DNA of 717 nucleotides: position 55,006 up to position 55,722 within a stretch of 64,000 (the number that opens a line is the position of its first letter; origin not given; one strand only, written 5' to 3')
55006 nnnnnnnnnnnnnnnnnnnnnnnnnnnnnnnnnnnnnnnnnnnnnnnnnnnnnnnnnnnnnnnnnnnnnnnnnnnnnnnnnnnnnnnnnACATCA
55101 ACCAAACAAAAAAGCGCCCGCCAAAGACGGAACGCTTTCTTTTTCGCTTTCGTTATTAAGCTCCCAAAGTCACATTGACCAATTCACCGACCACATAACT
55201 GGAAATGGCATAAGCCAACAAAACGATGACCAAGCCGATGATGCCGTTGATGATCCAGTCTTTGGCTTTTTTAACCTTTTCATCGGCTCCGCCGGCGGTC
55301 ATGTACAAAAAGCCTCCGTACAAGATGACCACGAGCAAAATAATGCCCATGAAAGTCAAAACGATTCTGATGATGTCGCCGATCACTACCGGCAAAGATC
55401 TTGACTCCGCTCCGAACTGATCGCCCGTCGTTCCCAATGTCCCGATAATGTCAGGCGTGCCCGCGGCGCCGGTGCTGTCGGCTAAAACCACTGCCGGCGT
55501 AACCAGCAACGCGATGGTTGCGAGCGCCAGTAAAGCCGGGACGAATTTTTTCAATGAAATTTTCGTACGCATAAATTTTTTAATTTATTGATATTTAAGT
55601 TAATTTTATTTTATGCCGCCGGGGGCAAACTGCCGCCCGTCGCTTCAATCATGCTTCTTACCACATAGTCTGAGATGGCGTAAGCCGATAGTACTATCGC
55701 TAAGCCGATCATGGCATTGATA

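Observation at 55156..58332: Tandem array of six divergent VirB2/TrbC-like pilin paralogs, one with Cys-rich extensions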

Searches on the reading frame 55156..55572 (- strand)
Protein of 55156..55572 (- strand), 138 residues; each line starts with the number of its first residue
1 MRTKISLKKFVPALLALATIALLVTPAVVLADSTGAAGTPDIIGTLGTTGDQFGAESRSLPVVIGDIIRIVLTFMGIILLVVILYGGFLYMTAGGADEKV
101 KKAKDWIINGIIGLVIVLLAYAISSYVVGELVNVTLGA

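Call 3: search_protein_families(library=pfam, proteins=[window:55156-55572:-], max_evalue=1)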
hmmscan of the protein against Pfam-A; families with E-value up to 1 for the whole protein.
window:55156-55572:- (138 aa): 6 families
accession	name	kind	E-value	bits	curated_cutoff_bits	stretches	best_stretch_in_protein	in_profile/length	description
PF18895.5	T4SS_pilin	-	5.1e-11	42.9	26.6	1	61-127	6-71/71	Type IV secretion system pilin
PF05987.18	DUF898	-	0.0011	18.6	28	1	52-135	165-253/336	Bacterial protein of unknown function (DUF898)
PF19606.4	DUF6111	-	0.012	16.4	24.1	1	67-128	1-58/87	Family of unknown function (DUF6111)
PF06791.18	TMP_2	-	0.032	14.4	30.2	1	47-123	7-81/208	Prophage tail length tape measure protein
PF12420.13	DUF3671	-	0.25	11.2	34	1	4-91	153-208/223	Fam-L, Fam-M like protein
PF20563.3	DUF6773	-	0.61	10.3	27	0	77-128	52-109/163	Family of unknown function (DUF6773)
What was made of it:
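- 55156..55572 (-): Pilin position 6 (138 aa), the last gene of the array. PF18895 42.9 bits (call 3).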

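Call 4: search_protein_families(library=ncbifam, proteins=[window:55156-55572:-], max_evalue=1)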
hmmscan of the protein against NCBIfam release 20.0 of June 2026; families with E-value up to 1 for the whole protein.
window:55156-55572:- (138 aa): 3 families
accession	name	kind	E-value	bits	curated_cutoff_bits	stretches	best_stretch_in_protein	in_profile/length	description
NF045849.1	ICE_MMCAP2_0565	equivalog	2.7e-08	33.4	40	1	64-129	13-78/80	Mbov_0395 family pilin-like conjugal transfer protein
NF045890.1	conj_pls20_p028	equivalog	0.0097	14.8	150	1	64-119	58-108/377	pLS20_p028 family conjugation system transmembrane protein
NF038216.1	ABZJ_00895_fam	subfamily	0.053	13.4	33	1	10-126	7-122/134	ABZJ_00895 family protein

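Call 24: find_related_loci(query=A1, collection=genome_contigs, flank=10000)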
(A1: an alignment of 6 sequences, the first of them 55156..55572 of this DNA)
Query A1 (138 aa) in genome_contigs; peptide patterns used: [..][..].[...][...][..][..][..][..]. (x = any residue, [..] = any of these).
600 stretches matched a pattern (row limit reached: there are more); 562 encode a relative of the query (tblastn E <= 1e-3); the best 80 are kept; 80 distinct loci.
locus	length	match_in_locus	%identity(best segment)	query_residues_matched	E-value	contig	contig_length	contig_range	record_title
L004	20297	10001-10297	54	41-135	1e-28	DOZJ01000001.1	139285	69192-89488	MAG TPA_asm: Candidatus Falkowbacteria bacterium isolate UBA11705 contig_4106, whole genome shotgun sequence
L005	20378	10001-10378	41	2-136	1e-26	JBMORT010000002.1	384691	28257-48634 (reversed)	MAG: Patescibacteria group bacterium isolate Betzabe_MAG187 MAG187_2, whole genome shotgun sequence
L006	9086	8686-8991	51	32-137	3e-26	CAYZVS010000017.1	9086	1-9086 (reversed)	MAG TPA_asm: uncultured Gammaproteobacteria bacterium isolate SRP128246_co1_414 genome assembly, contig: NODE_19787_leng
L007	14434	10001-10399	44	3-135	4e-26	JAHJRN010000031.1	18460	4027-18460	MAG: Patescibacteria group bacterium isolate OS_PC_MetaG.mb.153 OS_PC_MetaG.mb.153_k141_752053, whole genome shotgun seq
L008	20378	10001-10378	48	6-135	8e-26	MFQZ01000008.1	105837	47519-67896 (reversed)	MAG: Candidatus Magasanikbacteria bacterium RIFOXYC2_FULL_42_28 rifoxyc2_full_scaffold_537, whole genome shotgun sequenc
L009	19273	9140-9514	46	1-133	1e-25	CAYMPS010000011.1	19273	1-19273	MAG TPA_asm: uncultured Gammaproteobacteria bacterium isolate binchicken_co34_422 genome assembly, contig: NODE_4522_len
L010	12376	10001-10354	48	21-135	2e-25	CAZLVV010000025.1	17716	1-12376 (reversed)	MAG TPA_asm: uncultured Gammaproteobacteria bacterium isolate binchicken_co246_359 genome assembly, contig: NODE_4055_le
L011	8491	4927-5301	43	4-131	2e-25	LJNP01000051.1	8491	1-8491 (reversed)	MAG: Parcubacteria bacterium SG8_24 WOR_8-12_11212, whole genome shotgun sequence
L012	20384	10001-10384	46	3-137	2e-25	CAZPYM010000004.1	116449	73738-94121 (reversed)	MAG TPA_asm: uncultured Gammaproteobacteria bacterium isolate SRP178699_co1_170 genome assembly, contig: NODE_83_length_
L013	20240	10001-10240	55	59-138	3e-25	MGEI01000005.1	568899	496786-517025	MAG: Candidatus Uhrbacteria bacterium RIFCSPLOWO2_01_FULL_47_17 rifcsplowo2_01_scaffold_74, whole genome shotgun sequenc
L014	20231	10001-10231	57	62-138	4e-25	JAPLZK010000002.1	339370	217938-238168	MAG: Candidatus Uhrbacteria bacterium isolate LacPavin_0818_WC45_MAG_46_11 LacPavin_0818_WC45_scaffold_196862, whole gen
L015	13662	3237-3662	40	5-138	1e-24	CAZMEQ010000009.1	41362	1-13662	MAG TPA_asm: uncultured Gammaproteobacteria bacterium isolate binchicken_co154_115 genome assembly, contig: NODE_1143_le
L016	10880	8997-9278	53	36-128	2e-24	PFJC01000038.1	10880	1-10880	MAG: Candidatus Uhrbacteria bacterium CG_4_10_14_3_um_filter_41_21 CG_4_10_14_3_um_filter_scaffold_4463_c, whole genome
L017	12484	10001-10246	55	54-135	3e-24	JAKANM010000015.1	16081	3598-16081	MAG: bacterium isolate WY5.bin71 NODE_5931_length_16081_cov_1.849505, whole genome shotgun sequence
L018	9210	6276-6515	53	56-135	3e-24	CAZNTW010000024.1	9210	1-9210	MAG TPA_asm: uncultured Gammaproteobacteria bacterium isolate binchicken_co387_694 genome assembly, contig: NODE_10253_l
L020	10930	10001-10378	40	9-131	4e-24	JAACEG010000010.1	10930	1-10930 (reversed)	MAG: Lysobacteraceae bacterium isolate OTbin.42 scaffold_2455, whole genome shotgun sequence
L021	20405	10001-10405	41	1-137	5e-24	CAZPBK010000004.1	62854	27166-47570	MAG TPA_asm: uncultured Gammaproteobacteria bacterium isolate binchicken_co13_472 genome assembly, contig: NODE_346_leng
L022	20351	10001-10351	47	17-134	6e-24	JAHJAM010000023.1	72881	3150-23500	MAG: Patescibacteria group bacterium isolate Modern_marine.mb.212 Modern_marine.mb.212_k141_1794621, whole genome shotgu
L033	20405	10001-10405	43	1-135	2e-23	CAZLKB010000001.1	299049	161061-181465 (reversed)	MAG TPA_asm: uncultured Gammaproteobacteria bacterium isolate binchicken_co115_145 genome assembly, contig: NODE_32_leng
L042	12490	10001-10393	41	6-137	5e-23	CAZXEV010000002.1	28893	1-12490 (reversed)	MAG TPA_asm: uncultured Gammaproteobacteria bacterium isolate SRP286056_co3_44 genome assembly, contig: NODE_1295_length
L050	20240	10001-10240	53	58-137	2e-22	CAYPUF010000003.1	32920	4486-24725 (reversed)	MAG TPA_asm: uncultured Gammaproteobacteria bacterium isolate SRP093185_co1_134 genome assembly, contig: NODE_626_length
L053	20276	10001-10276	48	46-137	2e-22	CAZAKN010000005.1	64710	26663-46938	MAG TPA_asm: uncultured Gammaproteobacteria bacterium isolate SRP141376_co4_205 genome assembly, contig: NODE_774_length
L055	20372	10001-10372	43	14-135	3e-22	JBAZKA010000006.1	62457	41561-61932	MAG: Patescibacteria group bacterium isolate SO_2017_LW4_132 scaffold_1262_c1_LW137-91_2017, whole genome shotgun sequen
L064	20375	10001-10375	41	8-135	5e-22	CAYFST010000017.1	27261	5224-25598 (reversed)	MAG TPA_asm: uncultured Gammaproteobacteria bacterium isolate ERP107533_co1_49 genome assembly, contig: NODE_934_length_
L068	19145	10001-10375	39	5-137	6e-22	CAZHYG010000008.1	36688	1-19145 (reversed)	MAG TPA_asm: uncultured Gammaproteobacteria bacterium isolate SRP135725_co1_18 genome assembly, contig: NODE_1139_length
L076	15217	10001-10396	42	6-135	1e-21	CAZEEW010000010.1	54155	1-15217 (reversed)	MAG TPA_asm: uncultured Gammaproteobacteria bacterium isolate SRP093185_co1_62 genome assembly, contig: NODE_230_length_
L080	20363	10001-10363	34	2-129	2e-21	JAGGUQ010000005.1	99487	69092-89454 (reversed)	MAG: bacterium isolate AUK078 PB_MBMC_032_c_000000000009, whole genome shotgun sequence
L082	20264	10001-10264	45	41-128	3e-21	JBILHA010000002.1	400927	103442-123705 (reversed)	MAG: Candidatus Kapaibacterium sp. isolate ME2016-10-14_3300044974_group7_bin65 Rohwer_bin1516_scaffold_1_c2, whole geno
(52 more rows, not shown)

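Call 30: search_protein_families(library=pfam, proteins=[L064:3519-4637:+, L082:4708-6111:+, L022:3636-4955:+, L053:13046-14071:-, L068:1922-3739:+, L076:3865-5256:+, L021:5533-6990:-, L076:12598-13719:-, L055:18059-20317:+, L050:158-2824:+], max_evalue=0.001)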
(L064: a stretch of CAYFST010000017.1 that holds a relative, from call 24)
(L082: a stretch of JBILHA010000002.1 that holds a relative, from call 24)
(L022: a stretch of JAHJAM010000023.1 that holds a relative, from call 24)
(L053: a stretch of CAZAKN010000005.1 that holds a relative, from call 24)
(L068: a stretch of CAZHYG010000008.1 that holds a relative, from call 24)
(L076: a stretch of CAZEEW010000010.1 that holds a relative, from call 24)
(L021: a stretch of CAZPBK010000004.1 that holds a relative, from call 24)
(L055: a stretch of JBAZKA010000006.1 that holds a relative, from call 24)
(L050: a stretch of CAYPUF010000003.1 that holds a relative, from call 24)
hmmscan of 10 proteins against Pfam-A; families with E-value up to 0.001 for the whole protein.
L064:3519-4637:+ (373 aa): 3 families
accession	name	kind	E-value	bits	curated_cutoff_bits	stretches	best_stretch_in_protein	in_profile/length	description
PF06071.19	YchF-GTPase_C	-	2.7e-34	117.6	27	1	290-372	1-83/84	Protein of unknown function (DUF933)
PF01926.29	MMR_HSR1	-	4.5e-21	75.5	21.9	1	9-125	1-97/113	50S ribosome-binding GTPase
PF02421.24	FeoB_N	-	7.8e-08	32.4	27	1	9-55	2-48/156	Ferrous iron transport protein B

L082:4708-6111:+ (468 aa): 3 families
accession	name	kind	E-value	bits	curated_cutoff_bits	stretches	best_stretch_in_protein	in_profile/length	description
PF13393.11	tRNA-synt_His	-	4.7e-41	141.4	25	1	45-351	1-308/308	Histidyl-tRNA synthetase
PF03129.25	HGTP_anticodon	-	5.2e-13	49.4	21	1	373-458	5-93/94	Anticodon binding domain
PF00587.30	tRNA-synt_2b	-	1.1e-12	48.8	29.3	1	103-304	1-119/179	tRNA synthetase class II core domain (G, H, P, S and T)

L022:3636-4955:+ (440 aa): 1 family
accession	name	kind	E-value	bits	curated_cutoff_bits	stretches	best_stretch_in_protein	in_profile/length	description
PF04932.20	Wzy_C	-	9.5e-22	77.8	31.7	1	234-367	3-147/149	O-Antigen ligase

L053:13046-14071:- (342 aa): 1 family
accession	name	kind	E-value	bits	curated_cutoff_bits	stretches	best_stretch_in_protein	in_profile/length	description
PF10432.14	bact-PGI_C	-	5.3e-37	127.5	24.5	1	198-341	4-151/151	Bacterial phospho-glucose isomerase C-terminal SIS domain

L068:1922-3739:+ (606 aa): 5 families
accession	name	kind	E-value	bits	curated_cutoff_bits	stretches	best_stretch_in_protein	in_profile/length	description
PF13620.12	CarboxypepD_reg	-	1.9e-15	57.4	32.3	2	170-239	5-72/82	Carboxypeptidase regulatory-like domain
PF13715.12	CarbopepD_reg_2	-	5e-09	36.5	32.2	0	567-605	39-77/88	CarboxypepD_reg-like domain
PF07963.17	N_methyl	-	1.4e-05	24.8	21.2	1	14-38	3-27/27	Prokaryotic N-terminal methylation motif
PF17802.7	SpaA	-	2.3e-05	24.9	23.1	0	562-593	42-75/91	Prealbumin-like fold domain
PF02369.22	Big_1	-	0.00092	19.7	34.9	0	169-224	23-79/93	Bacterial Ig-like domain (group 1)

L076:3865-5256:+ (464 aa): 0 families

L021:5533-6990:- (486 aa): 2 families
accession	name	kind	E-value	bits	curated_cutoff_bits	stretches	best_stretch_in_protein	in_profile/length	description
PF03816.19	LytR_cpsA_psr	-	4.2e-40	137.8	24.6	1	125-284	2-148/150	LytR_cpsA_psr family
PF13399.11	LytR_C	-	7.1e-11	43.3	22.2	1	389-436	5-48/86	LytR cell envelope-related transcriptional attenuator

L076:12598-13719:- (374 aa): 3 families
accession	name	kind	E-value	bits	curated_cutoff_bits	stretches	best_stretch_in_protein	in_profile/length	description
PF06925.17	MGDG_synth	-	1.4e-15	58.2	25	1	21-188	1-169/169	Monogalactosyldiacylglycerol (MGDG) synthase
PF04101.22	Glyco_tran_28_C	-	5.9e-07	30.1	22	1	237-347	29-139/166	Glycosyltransferase family 28 C-terminal domain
PF00534.26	Glycos_transf_1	-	0.00032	20.7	26.4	1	264-315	74-128/172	Glycosyl transferases group 1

L055:18059-20317:+ (753 aa): 4 families
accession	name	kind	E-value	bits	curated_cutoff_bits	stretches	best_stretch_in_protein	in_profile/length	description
PF01138.27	RNase_PH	-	2.9e-46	157.5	25.5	2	22-154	2-130/130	3' exoribonuclease family, domain 1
PF00575.29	S1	-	2.5e-16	60.2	22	1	639-710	2-74/74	S1 RNA binding domain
PF03725.20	RNase_PH_C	-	5.7e-15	55.5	20.8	1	157-218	1-64/67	3' exoribonuclease family, domain 2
PF00013.35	KH_1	-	8.5e-11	41.9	21.5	1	576-633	2-65/66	KH domain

L050:158-2824:+ (889 aa): 5 families
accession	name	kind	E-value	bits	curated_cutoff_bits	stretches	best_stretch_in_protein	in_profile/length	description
PF13603.12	tRNA-synt_1_2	-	2.5e-50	171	25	1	286-453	24-185/185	Leucyl-tRNA synthetase, editing domain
PF00133.28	tRNA-synt_1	-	3.1e-43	148.5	22.7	2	465-659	227-401/414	tRNA synthetases class I (I, L, M and V)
PF09334.17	tRNA-synt_1g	-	7.7e-22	78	20.1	2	45-216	7-163/391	tRNA synthetases class I (M)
PF08264.19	Anticodon_1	-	1.8e-17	64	25.1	1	750-810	71-139/148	Anticodon-binding domain of tRNA ligase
PF01406.26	tRNA-synt_1e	-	0.00016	21.5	27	0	618-659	238-279/301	tRNA synthetases class I (C) catalytic domain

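Call 57: search_solved_structures(query=A1, max_evalue=10, show_alignments=2)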
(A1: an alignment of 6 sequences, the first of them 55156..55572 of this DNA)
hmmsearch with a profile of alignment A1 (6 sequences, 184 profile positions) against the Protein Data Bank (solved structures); distinct sequences matched with E-value up to 10: 1.
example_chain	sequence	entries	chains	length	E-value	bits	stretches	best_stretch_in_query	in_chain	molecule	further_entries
6u0o_B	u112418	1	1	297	1.1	12.3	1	90-162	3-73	LYZ2 domain-containing protein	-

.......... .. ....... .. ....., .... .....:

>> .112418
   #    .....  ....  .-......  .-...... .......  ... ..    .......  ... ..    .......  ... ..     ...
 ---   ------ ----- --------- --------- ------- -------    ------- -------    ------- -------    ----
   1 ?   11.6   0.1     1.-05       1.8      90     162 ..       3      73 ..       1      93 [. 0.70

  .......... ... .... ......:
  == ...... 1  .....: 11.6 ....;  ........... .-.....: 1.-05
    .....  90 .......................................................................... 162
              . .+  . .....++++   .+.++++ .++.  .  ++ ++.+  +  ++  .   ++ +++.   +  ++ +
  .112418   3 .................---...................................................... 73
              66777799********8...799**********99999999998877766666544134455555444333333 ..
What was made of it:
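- A profile search of PDB sequences finds nothing (call 57).
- Tried and rejected: One spurious hit at E 1.1 (call 57).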

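Call 62: search_protein_families(library=pfam, proteins=[L013:7904-9832:+, L013:9836-19954:+], max_evalue=0.001)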
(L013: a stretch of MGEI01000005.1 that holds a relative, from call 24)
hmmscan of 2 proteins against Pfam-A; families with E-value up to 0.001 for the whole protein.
L013:7904-9832:+ (643 aa): 2 families
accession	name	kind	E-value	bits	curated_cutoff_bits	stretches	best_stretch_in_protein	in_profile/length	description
PF13205.12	Big_5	-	1.7e-12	48.4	23.6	0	161-223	8-47/105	Bacterial Ig-like domain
PF18895.5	T4SS_pilin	-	1.1e-09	38.7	26.6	1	59-126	5-71/71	Type IV secretion system pilin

L013:9836-19954:+ (3373 aa): 4 families
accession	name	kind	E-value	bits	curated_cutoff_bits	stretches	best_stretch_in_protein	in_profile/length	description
PF01833.30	TIG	-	6.2e-14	52.2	20.9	1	595-655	11-74/84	IPT/TIG domain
PF13205.12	Big_5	-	6.3e-12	46.6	23.6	1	1850-1889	4-44/105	Bacterial Ig-like domain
PF18895.5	T4SS_pilin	-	4.4e-06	27.1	26.6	1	59-124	7-71/71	Type IV secretion system pilin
PF13948.11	DUF4215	-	1.1e-05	26.1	27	1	1575-1606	16-46/47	Domain of unknown function (DUF4215)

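Call 76: search_protein_families(library=pfam, proteins=[L021:4158-5570:-, L064:63-1976:-, L042:1-1569:-, L013:935-2287:+, L020:1763-4318:+, L022:218-2116:-, L033:966-2333:+, L080:2311-4401:-], max_evalue=0.00001)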
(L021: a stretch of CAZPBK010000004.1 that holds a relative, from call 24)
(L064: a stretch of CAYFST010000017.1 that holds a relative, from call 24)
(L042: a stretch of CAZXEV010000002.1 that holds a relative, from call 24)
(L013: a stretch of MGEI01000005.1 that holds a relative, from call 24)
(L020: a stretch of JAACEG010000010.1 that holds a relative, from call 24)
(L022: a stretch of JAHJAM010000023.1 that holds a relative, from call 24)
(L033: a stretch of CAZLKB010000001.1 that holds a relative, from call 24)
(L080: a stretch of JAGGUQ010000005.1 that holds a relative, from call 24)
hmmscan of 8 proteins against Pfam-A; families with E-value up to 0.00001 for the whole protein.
L021:4158-5570:- (471 aa): 11 families
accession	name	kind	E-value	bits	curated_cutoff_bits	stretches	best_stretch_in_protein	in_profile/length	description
PF01926.29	MMR_HSR1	-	1.8e-54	183.1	21.9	2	26-141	2-113/113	50S ribosome-binding GTPase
PF00009.33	GTP_EFTU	-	4.5e-29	101.8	26.5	2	26-185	6-187/188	Elongation factor Tu GTP binding domain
PF02421.24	FeoB_N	-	5.2e-22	78.5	27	2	26-178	3-154/156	Ferrous iron transport protein B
PF00350.29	Dynamin_N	-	9.9e-18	65.2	27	0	259-329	103-167/168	Dynamin family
PF04548.22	AIG1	-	6.6e-14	52.2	27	2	27-122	4-101/212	AIG1 family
PF14714.11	KH_dom-like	-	8.9e-14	52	27.3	1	388-468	1-80/81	KH-domain-like of EngA bacterial GTPase enzymes, C-terminal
PF08477.19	Roc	-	6.7e-12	46.1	27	0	207-331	1-119/119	Ras of Complex, Roc, domain of DAPkinase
PF00071.28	Ras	-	1.6e-09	38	21.6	0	207-273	1-64/162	Ras family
PF03193.22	RsgA_GTPase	-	1e-08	35.6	30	0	182-248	85-156/174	RsgA GTPase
PF10662.15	PduV-EutP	-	4.8e-06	26.9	21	0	26-178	4-139/143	Ethanolamine utilisation - propanediol utilisation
PF09439.16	SRPRB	-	8.4e-06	25.7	25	0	22-82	2-57/178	Signal recognition particle receptor beta subunit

L064:63-1976:- (638 aa): 8 families
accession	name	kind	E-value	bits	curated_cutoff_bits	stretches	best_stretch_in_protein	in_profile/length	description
PF00005.33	ABC_tran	-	2.8e-49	167.7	25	2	58-185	2-137/137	ABC transporter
PF12848.13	ABC_tran_Xtn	-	3.7e-20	72.3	25.9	1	224-299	1-76/85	ABC transporter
PF13304.12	AAA_21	-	8.4e-19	69.2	27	0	426-496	225-301/304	AAA domain, putative AbiEii toxin, Type IV TA system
PF02463.25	SMC_N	-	1.4e-10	41.4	40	0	438-508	136-211/220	RecF/RecN/SMC N terminal domain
PF13555.12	AAA_29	-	1.9e-07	31.2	27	0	55-84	10-39/61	P-loop containing region of AAA domain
PF13401.12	AAA_22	-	2.7e-07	31.4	27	0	347-491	6-121/130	AAA domain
PF00006.31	ATP-synt_ab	-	5e-06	26.7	29.5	0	59-103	6-48/213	ATP synthase alpha/beta family, nucleotide-binding domain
PF05729.18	NACHT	-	8.1e-06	26.2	26.7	0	349-371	3-25/167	NACHT domain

L042:1-1569:- (523 aa): 3 families
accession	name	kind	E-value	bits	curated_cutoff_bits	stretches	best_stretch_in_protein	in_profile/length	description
PF01580.24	FtsK_SpoIIIE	-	2.4e-39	135.5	24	1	401-521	2-124/221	FtsK/SpoIIIE family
PF17854.6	FtsK_alpha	-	7.8e-29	100.3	22.9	1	296-393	1-101/101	FtsK alpha domain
PF13491.11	FtsK_4TM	-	5.3e-10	39.7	23.1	1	62-187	46-168/171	4TM region of DNA translocase FtsK/SpoIIIE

L013:935-2287:+ (451 aa): 1 family
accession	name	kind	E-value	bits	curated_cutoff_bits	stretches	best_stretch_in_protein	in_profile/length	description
PF00437.27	T2SSE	-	2.1e-120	402.2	24.9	1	59-447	4-370/370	Type II/IV secretion system protein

L020:1763-4318:+ (852 aa): 8 families
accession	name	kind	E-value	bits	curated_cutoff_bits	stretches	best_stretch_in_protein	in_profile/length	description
PF17755.6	UvrA_DNA-bind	-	2.6e-26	92.5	23.2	1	210-314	1-110/110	UvrA DNA-binding domain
PF00005.33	ABC_tran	-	2.6e-21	77.1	25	0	34-61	1-28/137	ABC transporter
PF02463.25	SMC_N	-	4.7e-13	49.5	40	0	285-475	71-211/220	RecF/RecN/SMC N terminal domain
PF13555.12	AAA_29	-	3.4e-07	30.4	27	0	547-564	22-39/61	P-loop containing region of AAA domain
PF20720.3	nSTAND3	-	3.2e-06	27.4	27.2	0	31-66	4-39/155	Novel STAND NTPase 3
PF13191.12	AAA_16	-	3.4e-06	28.1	32.6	0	43-98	23-84/167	AAA ATPase domain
PF03193.22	RsgA_GTPase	-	7.3e-06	26.4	30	0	513-571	73-130/174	RsgA GTPase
PF20703.3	nSTAND1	-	8.3e-06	26.1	27.1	0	30-61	19-50/379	Novel STAND NTPase 1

L022:218-2116:- (633 aa): 2 families
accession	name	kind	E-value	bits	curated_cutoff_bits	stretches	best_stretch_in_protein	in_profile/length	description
PF08486.15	SpoIID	-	1.3e-11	45.4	23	1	454-547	2-97/97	Stage II sporulation protein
PF16158.11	N_BRCA1_IG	-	1.4e-06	29.2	28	0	61-168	8-108/108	Ig-like domain from next to BRCA1 gene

L033:966-2333:+ (456 aa): 6 families
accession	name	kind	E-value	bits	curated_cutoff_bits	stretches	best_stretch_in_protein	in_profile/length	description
PF00308.24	Bac_DnaA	-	1.3e-68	230.7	23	1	121-279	1-161/162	Bacterial DnaA ATPAse domain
PF08299.17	Bac_DnaA_C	-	1.3e-27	96.1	31.5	1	365-432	2-69/69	Bacterial dnaA protein helix-turn-helix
PF11638.13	DnaA_N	-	1.9e-14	53.5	24.6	1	13-74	2-64/65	DnaA N-terminal domain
PF00004.35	AAA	-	3.2e-10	41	21.2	1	158-274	2-128/131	ATPase family associated with various cellular activities (AAA)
PF01695.23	IstB_IS21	-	3.3e-09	37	24.1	1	157-257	95-194/238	IstB-like ATP binding protein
PF13173.12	AAA_14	-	6.2e-06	26.7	27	0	155-246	3-86/129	AAA domain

L080:2311-4401:- (697 aa): 6 families
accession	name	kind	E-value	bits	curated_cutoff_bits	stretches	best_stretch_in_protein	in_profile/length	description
PF17191.10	RecG_wedge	-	5.2e-32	111.1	23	1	22-181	5-160/162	RecG wedge domain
PF00270.35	DEAD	-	1.7e-26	93.4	26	1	282-445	7-164/167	DEAD/DEAH box helicase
PF00271.37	Helicase_C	-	1.8e-19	70.5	23.5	1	485-597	10-109/110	Helicase conserved C-terminal domain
PF04851.21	ResIII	-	1.9e-15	57.6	22.5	1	269-440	2-162/164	Type III restriction enzyme, res subunit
PF19833.4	RecG_dom3_C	-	1e-08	35.5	26.8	1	625-695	3-76/87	ATP-dependent DNA helicase RecG, domain 3, C-terminal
PF00176.29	SNF2-rel_dom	-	5.8e-06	26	24.9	0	282-445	8-168/290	SNF2-related domain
